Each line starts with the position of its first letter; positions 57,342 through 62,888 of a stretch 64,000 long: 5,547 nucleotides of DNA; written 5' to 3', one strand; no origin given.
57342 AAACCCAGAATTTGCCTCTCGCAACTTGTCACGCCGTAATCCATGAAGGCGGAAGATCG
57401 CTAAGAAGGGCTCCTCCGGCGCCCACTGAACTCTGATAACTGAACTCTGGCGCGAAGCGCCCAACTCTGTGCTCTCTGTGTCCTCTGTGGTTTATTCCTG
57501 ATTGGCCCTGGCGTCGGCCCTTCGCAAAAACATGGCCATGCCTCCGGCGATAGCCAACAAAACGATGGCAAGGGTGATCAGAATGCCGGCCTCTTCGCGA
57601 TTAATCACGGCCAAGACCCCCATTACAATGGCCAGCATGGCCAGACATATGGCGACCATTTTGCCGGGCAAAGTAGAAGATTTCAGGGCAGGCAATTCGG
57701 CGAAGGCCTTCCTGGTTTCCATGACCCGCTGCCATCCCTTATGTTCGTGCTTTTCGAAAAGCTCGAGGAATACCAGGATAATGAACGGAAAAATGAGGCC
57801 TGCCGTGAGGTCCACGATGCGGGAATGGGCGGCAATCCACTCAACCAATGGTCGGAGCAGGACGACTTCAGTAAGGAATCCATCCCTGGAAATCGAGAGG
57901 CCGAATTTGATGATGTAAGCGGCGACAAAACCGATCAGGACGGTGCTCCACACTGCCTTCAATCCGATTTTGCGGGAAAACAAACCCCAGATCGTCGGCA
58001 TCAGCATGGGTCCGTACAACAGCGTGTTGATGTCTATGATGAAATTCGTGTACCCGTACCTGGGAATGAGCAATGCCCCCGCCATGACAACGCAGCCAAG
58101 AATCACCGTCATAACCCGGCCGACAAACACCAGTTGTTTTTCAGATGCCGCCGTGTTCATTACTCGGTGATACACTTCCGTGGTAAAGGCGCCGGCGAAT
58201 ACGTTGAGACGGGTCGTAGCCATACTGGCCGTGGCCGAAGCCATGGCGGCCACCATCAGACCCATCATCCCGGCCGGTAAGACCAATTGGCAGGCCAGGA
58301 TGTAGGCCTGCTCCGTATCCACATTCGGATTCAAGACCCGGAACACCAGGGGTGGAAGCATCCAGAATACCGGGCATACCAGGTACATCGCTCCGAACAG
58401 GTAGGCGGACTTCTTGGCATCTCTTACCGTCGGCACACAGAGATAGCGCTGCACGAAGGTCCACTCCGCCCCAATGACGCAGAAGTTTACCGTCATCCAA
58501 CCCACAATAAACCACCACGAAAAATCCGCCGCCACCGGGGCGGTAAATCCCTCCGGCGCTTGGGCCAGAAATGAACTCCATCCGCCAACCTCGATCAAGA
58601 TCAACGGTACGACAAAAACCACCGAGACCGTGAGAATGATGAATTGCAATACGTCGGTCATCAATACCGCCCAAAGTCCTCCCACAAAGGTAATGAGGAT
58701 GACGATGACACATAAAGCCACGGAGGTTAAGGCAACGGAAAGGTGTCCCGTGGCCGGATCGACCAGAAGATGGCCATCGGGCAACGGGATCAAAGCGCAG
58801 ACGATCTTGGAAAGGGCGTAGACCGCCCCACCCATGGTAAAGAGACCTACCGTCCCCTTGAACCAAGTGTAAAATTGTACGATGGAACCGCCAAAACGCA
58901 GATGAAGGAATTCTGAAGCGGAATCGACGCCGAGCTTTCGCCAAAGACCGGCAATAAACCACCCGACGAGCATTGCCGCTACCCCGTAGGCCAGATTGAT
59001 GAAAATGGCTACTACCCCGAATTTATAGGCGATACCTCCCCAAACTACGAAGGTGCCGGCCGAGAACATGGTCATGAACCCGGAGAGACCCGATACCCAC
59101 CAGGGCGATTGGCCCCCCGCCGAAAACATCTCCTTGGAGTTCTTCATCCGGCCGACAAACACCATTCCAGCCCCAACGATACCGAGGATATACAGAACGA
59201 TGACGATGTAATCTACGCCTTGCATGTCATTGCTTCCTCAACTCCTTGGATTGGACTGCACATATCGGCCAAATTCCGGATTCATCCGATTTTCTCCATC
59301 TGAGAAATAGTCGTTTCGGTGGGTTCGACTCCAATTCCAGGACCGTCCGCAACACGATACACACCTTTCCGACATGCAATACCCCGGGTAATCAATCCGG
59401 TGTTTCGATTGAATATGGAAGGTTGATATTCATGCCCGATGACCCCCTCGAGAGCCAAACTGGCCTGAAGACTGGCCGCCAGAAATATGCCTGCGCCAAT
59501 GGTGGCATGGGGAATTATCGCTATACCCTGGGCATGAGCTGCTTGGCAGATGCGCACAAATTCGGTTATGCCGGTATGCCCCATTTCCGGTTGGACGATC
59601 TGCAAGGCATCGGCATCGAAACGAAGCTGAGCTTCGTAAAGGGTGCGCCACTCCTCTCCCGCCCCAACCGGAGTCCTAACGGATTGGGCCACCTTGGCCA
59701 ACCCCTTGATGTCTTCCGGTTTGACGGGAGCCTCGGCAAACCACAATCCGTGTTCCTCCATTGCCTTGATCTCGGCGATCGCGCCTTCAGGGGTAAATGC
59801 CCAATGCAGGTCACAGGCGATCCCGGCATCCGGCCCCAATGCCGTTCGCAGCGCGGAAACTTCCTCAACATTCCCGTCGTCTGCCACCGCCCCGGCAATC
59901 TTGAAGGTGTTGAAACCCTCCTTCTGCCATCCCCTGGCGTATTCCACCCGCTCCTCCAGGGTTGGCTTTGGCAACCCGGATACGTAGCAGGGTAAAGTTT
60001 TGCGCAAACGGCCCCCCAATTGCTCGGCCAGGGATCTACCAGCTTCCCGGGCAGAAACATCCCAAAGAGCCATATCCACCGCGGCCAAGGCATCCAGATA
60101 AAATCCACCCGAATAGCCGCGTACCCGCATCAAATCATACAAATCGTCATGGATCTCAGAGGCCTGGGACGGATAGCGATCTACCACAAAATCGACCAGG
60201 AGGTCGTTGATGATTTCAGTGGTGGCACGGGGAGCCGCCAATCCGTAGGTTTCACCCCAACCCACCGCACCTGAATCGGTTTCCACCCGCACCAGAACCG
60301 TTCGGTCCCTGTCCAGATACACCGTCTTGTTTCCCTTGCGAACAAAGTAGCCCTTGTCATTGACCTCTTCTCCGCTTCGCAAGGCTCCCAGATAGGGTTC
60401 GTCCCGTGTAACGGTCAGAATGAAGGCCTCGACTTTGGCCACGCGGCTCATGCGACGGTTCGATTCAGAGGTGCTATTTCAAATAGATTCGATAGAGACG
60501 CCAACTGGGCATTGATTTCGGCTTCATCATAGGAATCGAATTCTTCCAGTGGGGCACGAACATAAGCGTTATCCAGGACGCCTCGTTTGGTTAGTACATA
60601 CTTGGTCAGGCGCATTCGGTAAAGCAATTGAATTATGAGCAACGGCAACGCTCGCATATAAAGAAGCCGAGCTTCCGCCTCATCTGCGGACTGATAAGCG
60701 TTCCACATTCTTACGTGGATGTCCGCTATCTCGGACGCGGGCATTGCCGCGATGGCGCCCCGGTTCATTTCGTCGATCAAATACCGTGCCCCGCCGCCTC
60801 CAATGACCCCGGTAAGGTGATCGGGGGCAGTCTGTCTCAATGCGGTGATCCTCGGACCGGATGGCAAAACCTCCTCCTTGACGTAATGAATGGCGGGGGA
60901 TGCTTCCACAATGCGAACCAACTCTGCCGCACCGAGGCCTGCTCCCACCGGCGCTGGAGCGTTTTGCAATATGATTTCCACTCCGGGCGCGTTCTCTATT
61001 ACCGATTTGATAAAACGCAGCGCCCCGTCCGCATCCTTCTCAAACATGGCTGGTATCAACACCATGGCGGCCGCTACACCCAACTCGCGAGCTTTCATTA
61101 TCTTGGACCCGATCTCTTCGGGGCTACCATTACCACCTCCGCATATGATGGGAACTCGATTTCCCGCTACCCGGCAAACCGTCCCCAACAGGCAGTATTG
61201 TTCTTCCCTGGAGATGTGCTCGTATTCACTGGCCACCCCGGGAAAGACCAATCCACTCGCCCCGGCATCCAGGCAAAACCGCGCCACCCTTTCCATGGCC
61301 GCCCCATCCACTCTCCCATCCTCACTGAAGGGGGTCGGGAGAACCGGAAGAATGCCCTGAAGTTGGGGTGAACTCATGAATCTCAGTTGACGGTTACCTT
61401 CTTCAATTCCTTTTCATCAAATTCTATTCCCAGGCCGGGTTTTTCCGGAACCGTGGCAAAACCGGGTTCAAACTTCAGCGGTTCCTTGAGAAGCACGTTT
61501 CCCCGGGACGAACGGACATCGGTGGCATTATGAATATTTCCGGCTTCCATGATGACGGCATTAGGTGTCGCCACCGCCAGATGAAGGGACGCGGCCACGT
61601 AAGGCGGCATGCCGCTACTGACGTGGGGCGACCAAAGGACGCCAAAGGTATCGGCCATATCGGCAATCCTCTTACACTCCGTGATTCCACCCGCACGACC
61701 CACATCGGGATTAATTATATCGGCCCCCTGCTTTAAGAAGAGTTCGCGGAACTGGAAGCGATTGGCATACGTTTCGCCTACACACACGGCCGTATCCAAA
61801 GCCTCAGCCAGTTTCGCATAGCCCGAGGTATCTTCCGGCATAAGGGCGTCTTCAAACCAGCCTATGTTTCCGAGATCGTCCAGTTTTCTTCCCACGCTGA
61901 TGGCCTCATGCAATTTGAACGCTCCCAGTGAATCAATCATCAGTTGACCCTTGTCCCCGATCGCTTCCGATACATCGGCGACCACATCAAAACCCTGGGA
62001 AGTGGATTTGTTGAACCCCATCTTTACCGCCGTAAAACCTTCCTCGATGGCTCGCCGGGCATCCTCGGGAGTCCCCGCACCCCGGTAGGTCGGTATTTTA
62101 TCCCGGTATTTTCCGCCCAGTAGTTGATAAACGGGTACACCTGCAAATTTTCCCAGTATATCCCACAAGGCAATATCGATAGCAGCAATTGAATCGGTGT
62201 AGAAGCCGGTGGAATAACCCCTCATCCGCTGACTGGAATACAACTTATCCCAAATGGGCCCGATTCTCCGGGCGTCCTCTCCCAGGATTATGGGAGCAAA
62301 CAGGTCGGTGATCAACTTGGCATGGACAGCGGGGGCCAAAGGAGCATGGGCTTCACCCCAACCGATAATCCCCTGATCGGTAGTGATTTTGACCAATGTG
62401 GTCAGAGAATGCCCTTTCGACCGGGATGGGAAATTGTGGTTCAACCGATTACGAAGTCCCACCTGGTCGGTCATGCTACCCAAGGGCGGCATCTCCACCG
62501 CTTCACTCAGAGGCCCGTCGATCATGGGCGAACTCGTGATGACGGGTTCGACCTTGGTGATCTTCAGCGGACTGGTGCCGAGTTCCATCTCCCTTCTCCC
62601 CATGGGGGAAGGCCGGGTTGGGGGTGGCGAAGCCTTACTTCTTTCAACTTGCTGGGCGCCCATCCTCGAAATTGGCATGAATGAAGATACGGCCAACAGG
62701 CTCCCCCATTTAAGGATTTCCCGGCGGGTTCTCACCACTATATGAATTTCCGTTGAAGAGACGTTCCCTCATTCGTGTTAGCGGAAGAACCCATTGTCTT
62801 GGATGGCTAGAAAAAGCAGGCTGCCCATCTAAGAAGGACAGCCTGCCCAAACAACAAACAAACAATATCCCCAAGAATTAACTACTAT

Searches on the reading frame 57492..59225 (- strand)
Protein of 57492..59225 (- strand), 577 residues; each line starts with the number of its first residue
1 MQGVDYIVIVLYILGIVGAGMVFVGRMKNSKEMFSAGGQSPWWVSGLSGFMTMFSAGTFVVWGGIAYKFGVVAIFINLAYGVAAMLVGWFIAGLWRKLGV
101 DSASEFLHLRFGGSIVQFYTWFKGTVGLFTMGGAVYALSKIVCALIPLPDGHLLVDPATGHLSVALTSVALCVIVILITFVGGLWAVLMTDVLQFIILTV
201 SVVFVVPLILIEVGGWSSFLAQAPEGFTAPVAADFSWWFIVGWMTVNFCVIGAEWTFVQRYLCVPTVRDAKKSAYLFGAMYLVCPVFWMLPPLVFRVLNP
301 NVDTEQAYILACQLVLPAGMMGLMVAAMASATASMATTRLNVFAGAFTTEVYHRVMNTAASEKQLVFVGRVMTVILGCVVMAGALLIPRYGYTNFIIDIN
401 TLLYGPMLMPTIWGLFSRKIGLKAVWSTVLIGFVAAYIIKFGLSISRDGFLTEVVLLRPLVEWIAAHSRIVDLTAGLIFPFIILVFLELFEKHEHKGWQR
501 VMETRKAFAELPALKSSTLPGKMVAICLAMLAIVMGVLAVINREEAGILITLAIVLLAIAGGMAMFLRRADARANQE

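Call 3: search_protein_families(library=pfam, proteins=[window:57492-59225:-], max_evalue=0.01)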
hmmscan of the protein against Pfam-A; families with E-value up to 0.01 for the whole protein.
window:57492-59225:- (577 aa): 1 family
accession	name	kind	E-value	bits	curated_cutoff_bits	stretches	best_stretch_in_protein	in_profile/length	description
PF00474.23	SSF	-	1.2e-22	80.8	22.8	1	34-423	2-397/406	Sodium:solute symporter family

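Call 4: search_protein_families(library=ncbifam, proteins=[window:57492-59225:-], max_evalue=0.01)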
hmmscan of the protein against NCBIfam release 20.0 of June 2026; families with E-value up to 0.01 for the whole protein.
window:57492-59225:- (577 aa): 6 families
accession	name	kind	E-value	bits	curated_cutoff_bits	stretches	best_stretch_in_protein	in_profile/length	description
TIGR00813.1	sss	superfamily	6.6e-37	127.5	184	1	34-432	2-411/411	sodium/solute symporter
NF007790.0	PRK10484.1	equivalog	4e-23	82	401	1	27-446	29-458/527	solute:sodium symporter family transporter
TIGR02121.1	Na_Pro_sym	equivalog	2.8e-10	39.5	515.5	1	6-506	4-484/488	sodium/proline symporter PutP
NF011948.0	PRK15419.1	equivalog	1.1e-07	31.1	955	1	301-384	307-390/502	sodium/proline symporter PutP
TIGR02119.1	panF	equivalog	9.6e-07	28.2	328.05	1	8-445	6-442/471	sodium/pantothenate symporter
TIGR03648.1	Na_symport_lg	subfamily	1.1e-05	24.1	320.75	1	316-502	358-541/547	VC_2705 family sodium/solute symporter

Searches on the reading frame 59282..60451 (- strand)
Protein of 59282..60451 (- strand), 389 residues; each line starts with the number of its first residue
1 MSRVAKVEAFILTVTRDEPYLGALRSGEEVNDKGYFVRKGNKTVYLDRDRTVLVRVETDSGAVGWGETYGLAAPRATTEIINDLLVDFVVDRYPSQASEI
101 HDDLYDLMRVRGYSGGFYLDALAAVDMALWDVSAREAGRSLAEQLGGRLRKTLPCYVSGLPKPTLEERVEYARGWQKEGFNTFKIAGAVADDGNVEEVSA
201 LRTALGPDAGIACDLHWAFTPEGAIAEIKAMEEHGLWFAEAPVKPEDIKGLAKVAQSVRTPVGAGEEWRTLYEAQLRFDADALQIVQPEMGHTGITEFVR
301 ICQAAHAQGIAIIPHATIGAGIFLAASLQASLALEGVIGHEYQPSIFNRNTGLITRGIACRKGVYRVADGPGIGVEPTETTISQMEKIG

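Call 3: search_protein_families(library=pfam, proteins=[window:59282-60451:-], max_evalue=0.01)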
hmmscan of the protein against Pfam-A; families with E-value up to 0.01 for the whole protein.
window:59282-60451:- (389 aa): 2 families
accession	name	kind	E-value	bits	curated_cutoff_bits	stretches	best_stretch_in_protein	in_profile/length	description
PF13378.12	MR_MLE_C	-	8.8e-45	153.5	29.4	1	169-379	3-217/219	Enolase C-terminal domain-like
PF02746.21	MR_MLE_N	-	5.6e-13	49.6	22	1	48-146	25-117/117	Mandelate racemase / muconate lactonizing enzyme, N-terminal domain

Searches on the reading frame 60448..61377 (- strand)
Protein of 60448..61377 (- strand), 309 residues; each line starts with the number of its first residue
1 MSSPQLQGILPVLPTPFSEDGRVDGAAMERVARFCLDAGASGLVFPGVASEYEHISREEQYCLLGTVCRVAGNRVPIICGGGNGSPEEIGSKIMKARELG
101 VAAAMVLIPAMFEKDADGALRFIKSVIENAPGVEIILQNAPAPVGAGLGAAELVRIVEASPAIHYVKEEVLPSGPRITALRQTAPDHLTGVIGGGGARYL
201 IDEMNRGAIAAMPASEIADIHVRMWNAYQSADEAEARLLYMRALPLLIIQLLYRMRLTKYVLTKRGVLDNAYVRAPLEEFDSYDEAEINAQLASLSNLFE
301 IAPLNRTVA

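Call 3: search_protein_families(library=pfam, proteins=[window:60448-61377:-], max_evalue=0.01)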
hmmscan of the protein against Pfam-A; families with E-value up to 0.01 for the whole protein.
window:60448-61377:- (309 aa): 1 family
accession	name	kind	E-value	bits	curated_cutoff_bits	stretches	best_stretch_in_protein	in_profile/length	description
PF00701.28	DHDPS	-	3.6e-27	95.3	22.1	1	6-292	2-286/289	Dihydrodipicolinate synthetase family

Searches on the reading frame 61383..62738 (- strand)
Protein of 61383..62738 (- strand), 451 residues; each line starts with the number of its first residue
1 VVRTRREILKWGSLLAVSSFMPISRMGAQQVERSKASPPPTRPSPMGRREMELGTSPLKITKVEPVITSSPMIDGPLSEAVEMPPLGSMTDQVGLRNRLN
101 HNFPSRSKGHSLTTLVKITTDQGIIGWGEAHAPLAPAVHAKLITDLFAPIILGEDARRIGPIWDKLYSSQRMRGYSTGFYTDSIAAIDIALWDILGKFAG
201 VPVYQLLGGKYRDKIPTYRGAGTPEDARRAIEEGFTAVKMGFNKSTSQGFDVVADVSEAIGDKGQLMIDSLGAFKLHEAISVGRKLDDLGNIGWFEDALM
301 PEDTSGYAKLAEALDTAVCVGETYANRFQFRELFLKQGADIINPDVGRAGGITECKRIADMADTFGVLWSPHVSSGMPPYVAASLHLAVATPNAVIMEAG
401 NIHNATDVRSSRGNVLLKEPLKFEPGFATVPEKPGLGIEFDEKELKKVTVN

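Call 3: search_protein_families(library=pfam, proteins=[window:61383-62738:-], max_evalue=0.01)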
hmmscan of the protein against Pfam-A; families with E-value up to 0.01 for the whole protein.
window:61383-62738:- (451 aa): 2 families
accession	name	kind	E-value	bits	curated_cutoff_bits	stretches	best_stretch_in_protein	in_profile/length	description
PF13378.12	MR_MLE_C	-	3.2e-57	194.2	29.4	1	225-443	4-218/219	Enolase C-terminal domain-like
PF02746.21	MR_MLE_N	-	2.8e-16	60.2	22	1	112-208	27-117/117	Mandelate racemase / muconate lactonizing enzyme, N-terminal domain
